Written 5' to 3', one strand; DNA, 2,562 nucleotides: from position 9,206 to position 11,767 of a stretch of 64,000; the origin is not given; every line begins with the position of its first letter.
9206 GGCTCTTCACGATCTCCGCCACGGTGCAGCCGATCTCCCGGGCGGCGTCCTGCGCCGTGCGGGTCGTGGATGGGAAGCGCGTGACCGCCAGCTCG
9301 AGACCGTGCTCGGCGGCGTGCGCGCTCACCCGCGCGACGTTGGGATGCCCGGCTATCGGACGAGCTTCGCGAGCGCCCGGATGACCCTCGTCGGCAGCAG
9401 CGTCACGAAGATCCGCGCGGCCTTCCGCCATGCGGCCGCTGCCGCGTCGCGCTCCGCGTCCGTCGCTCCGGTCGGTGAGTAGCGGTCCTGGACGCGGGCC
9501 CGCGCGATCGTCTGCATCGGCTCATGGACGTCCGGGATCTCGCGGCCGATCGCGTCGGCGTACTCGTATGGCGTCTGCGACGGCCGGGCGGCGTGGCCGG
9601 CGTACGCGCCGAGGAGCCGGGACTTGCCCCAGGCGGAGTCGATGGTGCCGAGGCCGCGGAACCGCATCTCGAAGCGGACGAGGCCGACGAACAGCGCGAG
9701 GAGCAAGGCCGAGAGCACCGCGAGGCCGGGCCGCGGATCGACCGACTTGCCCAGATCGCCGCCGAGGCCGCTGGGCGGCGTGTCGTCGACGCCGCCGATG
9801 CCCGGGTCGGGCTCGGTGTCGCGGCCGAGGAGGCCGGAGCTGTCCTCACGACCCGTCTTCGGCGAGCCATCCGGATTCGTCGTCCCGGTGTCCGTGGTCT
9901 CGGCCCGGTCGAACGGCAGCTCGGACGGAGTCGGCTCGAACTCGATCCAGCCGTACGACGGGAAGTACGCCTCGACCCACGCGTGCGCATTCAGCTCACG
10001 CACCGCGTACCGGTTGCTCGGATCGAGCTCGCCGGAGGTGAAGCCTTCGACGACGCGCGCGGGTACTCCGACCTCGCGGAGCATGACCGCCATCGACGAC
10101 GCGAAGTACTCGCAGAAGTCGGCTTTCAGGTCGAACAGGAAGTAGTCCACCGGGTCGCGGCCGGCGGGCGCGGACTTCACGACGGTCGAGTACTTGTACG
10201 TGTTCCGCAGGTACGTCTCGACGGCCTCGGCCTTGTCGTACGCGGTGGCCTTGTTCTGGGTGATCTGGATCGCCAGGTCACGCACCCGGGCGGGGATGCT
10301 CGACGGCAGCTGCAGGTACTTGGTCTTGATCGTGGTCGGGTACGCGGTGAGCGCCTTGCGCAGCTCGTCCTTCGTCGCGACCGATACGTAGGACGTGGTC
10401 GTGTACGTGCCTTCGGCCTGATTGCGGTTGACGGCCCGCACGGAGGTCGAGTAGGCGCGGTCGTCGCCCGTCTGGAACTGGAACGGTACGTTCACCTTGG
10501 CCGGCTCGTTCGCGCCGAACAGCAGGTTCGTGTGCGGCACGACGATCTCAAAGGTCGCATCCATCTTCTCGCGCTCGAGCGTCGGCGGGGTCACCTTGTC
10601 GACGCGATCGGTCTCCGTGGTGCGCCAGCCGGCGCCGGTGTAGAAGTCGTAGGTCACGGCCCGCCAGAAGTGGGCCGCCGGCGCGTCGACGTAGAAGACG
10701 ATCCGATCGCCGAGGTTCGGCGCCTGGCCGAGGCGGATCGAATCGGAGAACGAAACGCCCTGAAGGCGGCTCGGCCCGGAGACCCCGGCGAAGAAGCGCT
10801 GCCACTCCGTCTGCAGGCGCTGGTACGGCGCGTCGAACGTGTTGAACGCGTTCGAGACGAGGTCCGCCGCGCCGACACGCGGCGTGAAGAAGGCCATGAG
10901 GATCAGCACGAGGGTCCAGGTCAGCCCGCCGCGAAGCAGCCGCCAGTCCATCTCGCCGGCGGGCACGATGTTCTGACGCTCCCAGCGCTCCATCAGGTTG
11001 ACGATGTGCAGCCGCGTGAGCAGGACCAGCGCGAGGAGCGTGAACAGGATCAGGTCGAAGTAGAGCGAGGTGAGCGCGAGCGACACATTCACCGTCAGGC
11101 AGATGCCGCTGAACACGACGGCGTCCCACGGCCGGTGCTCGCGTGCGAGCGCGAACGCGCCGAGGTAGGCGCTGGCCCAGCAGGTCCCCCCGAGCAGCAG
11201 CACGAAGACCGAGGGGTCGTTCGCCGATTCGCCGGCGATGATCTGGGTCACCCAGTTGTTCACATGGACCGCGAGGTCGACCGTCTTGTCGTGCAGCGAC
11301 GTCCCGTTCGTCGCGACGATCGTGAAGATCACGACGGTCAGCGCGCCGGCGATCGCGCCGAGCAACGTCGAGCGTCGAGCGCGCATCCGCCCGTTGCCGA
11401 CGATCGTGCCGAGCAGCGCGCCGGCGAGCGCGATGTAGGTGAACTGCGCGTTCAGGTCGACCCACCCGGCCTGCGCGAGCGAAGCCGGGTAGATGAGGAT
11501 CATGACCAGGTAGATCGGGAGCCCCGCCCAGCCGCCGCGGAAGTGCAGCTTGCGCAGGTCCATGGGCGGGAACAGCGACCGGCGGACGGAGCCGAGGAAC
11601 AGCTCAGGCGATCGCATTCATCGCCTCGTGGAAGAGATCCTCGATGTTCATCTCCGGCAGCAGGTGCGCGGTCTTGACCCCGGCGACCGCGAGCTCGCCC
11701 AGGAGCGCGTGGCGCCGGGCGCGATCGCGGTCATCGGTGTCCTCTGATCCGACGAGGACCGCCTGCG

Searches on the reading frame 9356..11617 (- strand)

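Call 36: search_protein_families(library=pfam, proteins=[window:9356-11617:-], max_evalue=0.001)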
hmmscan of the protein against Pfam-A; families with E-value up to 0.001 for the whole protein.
window:9356-11617:- (754 aa): 3 families
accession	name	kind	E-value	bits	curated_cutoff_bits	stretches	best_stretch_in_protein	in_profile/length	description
PF01841.26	Transglut_core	-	4.9e-27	94.8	23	1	447-562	2-108/108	Transglutaminase-like superfamily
PF11992.13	TgpA_N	-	7.3e-14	51.9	30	1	49-412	17-329/333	TgpA N-terminal domain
PF13559.11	DUF4129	-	3.3e-08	33.9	24.8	1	668-731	8-69/69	Domain of unknown function (DUF4129)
